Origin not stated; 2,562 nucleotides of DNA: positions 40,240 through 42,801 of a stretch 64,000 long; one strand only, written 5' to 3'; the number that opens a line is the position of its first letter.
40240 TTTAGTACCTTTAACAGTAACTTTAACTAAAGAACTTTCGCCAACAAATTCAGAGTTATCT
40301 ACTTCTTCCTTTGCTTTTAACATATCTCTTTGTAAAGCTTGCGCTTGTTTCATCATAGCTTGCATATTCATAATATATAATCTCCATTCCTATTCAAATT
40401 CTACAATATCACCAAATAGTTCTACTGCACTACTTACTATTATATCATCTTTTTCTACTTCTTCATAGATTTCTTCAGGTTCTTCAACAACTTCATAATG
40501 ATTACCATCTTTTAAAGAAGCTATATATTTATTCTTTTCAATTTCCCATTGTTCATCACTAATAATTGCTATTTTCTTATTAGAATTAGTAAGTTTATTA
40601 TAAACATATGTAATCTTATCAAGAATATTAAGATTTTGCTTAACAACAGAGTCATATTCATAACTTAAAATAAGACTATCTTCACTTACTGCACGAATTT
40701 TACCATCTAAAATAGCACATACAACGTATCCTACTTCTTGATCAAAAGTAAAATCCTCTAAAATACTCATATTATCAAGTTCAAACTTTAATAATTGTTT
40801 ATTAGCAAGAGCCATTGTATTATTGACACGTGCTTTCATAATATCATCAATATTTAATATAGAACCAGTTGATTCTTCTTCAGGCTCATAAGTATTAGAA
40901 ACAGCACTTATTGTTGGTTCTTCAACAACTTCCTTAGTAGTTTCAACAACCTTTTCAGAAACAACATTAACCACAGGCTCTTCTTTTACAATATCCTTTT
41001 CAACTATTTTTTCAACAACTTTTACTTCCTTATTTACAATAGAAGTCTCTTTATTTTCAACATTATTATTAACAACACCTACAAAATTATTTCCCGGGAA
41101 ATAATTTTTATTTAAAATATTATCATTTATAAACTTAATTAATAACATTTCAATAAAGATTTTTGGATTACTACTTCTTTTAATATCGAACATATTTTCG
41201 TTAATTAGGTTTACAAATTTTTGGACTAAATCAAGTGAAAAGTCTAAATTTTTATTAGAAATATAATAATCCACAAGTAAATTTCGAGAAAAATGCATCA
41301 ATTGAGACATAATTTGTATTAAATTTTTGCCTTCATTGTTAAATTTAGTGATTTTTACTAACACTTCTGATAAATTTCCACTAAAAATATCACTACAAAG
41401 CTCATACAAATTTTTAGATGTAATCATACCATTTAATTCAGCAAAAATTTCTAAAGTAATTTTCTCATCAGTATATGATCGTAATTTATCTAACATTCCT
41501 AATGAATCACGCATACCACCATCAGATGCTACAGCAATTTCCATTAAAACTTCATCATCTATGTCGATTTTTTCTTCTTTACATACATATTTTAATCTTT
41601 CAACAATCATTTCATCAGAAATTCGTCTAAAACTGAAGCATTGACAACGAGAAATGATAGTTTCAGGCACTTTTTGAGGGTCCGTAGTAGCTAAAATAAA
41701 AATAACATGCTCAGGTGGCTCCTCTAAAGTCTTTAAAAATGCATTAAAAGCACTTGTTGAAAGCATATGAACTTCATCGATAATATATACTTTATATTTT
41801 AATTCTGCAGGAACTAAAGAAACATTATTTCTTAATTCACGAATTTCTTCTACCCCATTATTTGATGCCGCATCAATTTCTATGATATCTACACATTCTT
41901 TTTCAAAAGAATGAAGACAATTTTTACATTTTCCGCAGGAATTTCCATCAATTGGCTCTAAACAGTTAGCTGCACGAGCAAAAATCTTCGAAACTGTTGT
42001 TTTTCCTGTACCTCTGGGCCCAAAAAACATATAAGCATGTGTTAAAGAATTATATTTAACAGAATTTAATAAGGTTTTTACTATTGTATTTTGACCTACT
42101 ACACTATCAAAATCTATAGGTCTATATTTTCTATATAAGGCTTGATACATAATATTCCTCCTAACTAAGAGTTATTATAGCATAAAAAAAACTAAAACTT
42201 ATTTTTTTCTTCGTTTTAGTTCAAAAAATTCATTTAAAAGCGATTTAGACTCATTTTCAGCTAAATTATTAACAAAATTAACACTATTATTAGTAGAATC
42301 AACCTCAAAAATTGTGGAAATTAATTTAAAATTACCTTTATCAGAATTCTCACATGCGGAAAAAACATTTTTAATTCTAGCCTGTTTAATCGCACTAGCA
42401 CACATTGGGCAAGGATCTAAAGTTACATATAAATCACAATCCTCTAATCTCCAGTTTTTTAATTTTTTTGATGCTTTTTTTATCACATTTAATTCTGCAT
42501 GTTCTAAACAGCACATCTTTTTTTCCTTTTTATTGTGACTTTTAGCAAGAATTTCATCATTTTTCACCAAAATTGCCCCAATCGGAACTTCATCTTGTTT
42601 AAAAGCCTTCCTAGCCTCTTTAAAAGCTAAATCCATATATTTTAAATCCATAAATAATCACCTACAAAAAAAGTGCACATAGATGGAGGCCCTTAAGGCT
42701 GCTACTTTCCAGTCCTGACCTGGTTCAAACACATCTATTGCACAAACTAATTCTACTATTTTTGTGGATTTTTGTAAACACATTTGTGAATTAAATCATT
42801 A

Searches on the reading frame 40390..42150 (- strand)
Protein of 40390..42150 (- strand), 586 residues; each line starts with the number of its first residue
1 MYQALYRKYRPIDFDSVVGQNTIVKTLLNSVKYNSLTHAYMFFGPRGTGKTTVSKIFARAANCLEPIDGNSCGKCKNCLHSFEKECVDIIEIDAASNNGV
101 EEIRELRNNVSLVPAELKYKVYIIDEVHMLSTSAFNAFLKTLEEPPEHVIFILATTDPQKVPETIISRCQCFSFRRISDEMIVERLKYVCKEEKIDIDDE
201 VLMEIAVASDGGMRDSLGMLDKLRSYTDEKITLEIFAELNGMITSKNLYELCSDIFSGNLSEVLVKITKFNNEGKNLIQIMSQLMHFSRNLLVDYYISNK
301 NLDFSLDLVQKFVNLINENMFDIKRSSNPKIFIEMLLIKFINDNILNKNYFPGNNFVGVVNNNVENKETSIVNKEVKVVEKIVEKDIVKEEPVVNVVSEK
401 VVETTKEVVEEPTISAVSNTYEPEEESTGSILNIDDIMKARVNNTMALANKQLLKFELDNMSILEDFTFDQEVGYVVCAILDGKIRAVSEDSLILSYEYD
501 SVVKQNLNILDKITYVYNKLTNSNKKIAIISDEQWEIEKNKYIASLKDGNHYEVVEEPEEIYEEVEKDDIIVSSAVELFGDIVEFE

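Call 10: search_protein_families(library=ncbifam, proteins=[window:40390-42150:-], max_evalue=0.00001)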
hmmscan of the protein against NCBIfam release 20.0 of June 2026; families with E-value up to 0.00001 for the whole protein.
window:40390-42150:- (586 aa): 73 families (the best 25 are shown)
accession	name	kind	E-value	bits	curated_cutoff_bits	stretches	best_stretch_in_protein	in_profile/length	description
NF004046.1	PRK05563.1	equivalog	9.1e-142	473.8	400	1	1-584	1-566/567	DNA polymerase III subunit gamma/tau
TIGR02397.1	dnaX_nterm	equivalog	2e-123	412.2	250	1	2-340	1-354/355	DNA polymerase III subunit gamma/tau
NF004549.0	PRK05896.1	equivalog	1.2e-110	371.2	578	1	3-410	4-411/642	DNA polymerase III subunits gamma and tau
NF011510.0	PRK14948.1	equivalog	3e-108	363.2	593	1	2-457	5-475/640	DNA polymerase III subunit gamma/tau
NF011526.0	PRK14965.1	equivalog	5.7e-105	352.3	670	1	2-306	3-309/578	DNA polymerase III subunits gamma and tau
NF011512.0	PRK14950.1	equivalog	3.9e-104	349.9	593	1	2-323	3-327/585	DNA polymerase III subunits gamma and tau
NF011523.0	PRK14962.1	equivalog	3.9e-102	342.5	576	1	3-385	2-377/474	DNA polymerase III subunits gamma and tau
NF011514.0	PRK14953.1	equivalog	8.2e-102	341.6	536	1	1-403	2-411/488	DNA polymerase III subunits gamma and tau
NF005942.0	PRK07994.1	equivalog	1e-100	338.6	613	1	2-286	3-287/655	DNA polymerase III subunit gamma/tau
NF011531.0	PRK14971.1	equivalog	3.1e-98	330.2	685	1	7-419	9-418/614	DNA polymerase III subunit gamma/tau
NF004962.0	PRK06305.1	equivalog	2.4e-95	320.4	559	1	2-411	4-415/465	DNA polymerase III subunits gamma and tau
NF006585.0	PRK09111.1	equivalog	2e-94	317.4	604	1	2-293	27-323/616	DNA polymerase III subunit gamma/tau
NF006280.0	PRK08451.1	equivalog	1.6e-90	304.4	572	1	3-342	2-334/535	DNA polymerase III subunit gamma/tau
NF005173.0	PRK06647.1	equivalog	3.8e-90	303.3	623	1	6-540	7-546/568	DNA polymerase III subunits gamma and tau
NF011524.0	PRK14963.1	equivalog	8.8e-88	296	601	1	4-286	3-283/647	DNA polymerase III subunits gamma and tau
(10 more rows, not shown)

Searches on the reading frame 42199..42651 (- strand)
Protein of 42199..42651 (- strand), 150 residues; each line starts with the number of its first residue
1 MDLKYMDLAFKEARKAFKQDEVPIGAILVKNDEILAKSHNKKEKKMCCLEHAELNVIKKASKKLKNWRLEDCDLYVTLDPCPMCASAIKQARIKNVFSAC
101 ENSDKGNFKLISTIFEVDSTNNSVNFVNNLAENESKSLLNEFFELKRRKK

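Call 10: search_protein_families(library=ncbifam, proteins=[window:42199-42651:-], max_evalue=0.00001)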
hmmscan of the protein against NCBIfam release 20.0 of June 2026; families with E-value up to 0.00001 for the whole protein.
window:42199-42651:- (150 aa): 3 families
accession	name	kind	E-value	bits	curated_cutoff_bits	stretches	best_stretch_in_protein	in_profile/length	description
NF008113.2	PRK10860.1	equivalog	2.5e-28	98.9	150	1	4-149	9-154/165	tRNA adenosine(34) deaminase TadA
TIGR00326.1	eubact_ribD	equivalog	8.2e-12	45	156.35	1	6-103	1-97/343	bifunctional diaminohydroxyphosphoribosylaminopyrimidine deaminase/5-amino-6-(5-phosphoribosylamino)uracil reductase RibD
TIGR02571.1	ComEB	equivalog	6.2e-06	26.3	219.45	0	50-104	68-120/151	ComE operon protein 2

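Call 11: find_encoding_contigs(protein=window:42199-42651:-, flank=10000, max_places=10)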
Protein window:42199-42651:- (150 aa): 15 contigs read that carry it; 10 places shown.
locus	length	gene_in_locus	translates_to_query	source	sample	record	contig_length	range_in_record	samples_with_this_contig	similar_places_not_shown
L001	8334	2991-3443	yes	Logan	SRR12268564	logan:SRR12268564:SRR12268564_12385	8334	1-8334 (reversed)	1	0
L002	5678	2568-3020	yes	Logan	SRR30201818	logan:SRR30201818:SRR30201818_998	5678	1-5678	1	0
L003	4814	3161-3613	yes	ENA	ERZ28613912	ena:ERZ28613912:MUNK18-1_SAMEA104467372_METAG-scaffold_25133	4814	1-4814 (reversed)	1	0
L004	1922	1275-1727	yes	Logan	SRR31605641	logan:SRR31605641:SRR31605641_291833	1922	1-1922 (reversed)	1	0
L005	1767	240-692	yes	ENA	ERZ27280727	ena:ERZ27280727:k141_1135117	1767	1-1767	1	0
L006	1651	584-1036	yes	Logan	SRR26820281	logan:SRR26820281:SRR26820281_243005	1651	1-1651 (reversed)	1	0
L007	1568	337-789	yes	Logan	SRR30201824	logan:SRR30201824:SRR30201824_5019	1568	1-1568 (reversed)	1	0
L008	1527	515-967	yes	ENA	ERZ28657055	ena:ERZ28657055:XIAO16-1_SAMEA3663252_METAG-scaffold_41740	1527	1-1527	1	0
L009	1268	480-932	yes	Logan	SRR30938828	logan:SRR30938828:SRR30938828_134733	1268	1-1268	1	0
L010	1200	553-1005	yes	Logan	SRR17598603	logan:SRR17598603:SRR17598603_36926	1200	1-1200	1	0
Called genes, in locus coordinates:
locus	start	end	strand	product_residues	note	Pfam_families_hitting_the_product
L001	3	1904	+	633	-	?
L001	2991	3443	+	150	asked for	PF00383:dCMP_cyt_deam_1, PF14437:MafB19-deam, PF14439:Bd3614-deam (weak)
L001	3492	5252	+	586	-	PF13177:DNA_pol3_delta2, PF00004:AAA, PF21960:RCF1-5-like_lid, PF22608:DNAX_ATPase_lid, PF12169:DNA_pol3_gamma3 (faint)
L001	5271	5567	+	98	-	PF02575:YbaB_DNA_bd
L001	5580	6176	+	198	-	PF21176:RecR_HhH, PF02132:RecR_ZnF (weak), PF13662:Toprim_4, PF21175:RecR_C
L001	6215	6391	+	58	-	PF07441:BofA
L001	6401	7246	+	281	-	PF13177:DNA_pol3_delta2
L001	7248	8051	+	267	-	PF04468:PSP1, PF28472:PSP1_3rd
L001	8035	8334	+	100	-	?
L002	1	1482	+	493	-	?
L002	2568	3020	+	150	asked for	PF00383:dCMP_cyt_deam_1, PF14437:MafB19-deam, PF14439:Bd3614-deam (weak)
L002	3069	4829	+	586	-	PF13177:DNA_pol3_delta2, PF00004:AAA, PF21960:RCF1-5-like_lid, PF22608:DNAX_ATPase_lid, PF12169:DNA_pol3_gamma3 (faint)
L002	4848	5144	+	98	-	PF02575:YbaB_DNA_bd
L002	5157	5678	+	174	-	?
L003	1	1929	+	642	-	?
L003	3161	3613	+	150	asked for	PF00383:dCMP_cyt_deam_1, PF14437:MafB19-deam, PF14439:Bd3614-deam (weak)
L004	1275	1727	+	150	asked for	PF00383:dCMP_cyt_deam_1, PF14437:MafB19-deam, PF14439:Bd3614-deam (weak)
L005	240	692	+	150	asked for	PF00383:dCMP_cyt_deam_1, PF14437:MafB19-deam, PF14439:Bd3614-deam (weak)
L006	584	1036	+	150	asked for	PF00383:dCMP_cyt_deam_1, PF14437:MafB19-deam, PF14439:Bd3614-deam (weak)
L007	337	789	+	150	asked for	PF00383:dCMP_cyt_deam_1, PF14437:MafB19-deam, PF14439:Bd3614-deam (weak)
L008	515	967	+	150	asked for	PF00383:dCMP_cyt_deam_1, PF14437:MafB19-deam, PF14439:Bd3614-deam (weak)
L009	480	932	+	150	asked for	PF00383:dCMP_cyt_deam_1, PF14437:MafB19-deam, PF14439:Bd3614-deam (weak)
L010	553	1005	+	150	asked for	PF00383:dCMP_cyt_deam_1, PF14437:MafB19-deam, PF14439:Bd3614-deam (weak)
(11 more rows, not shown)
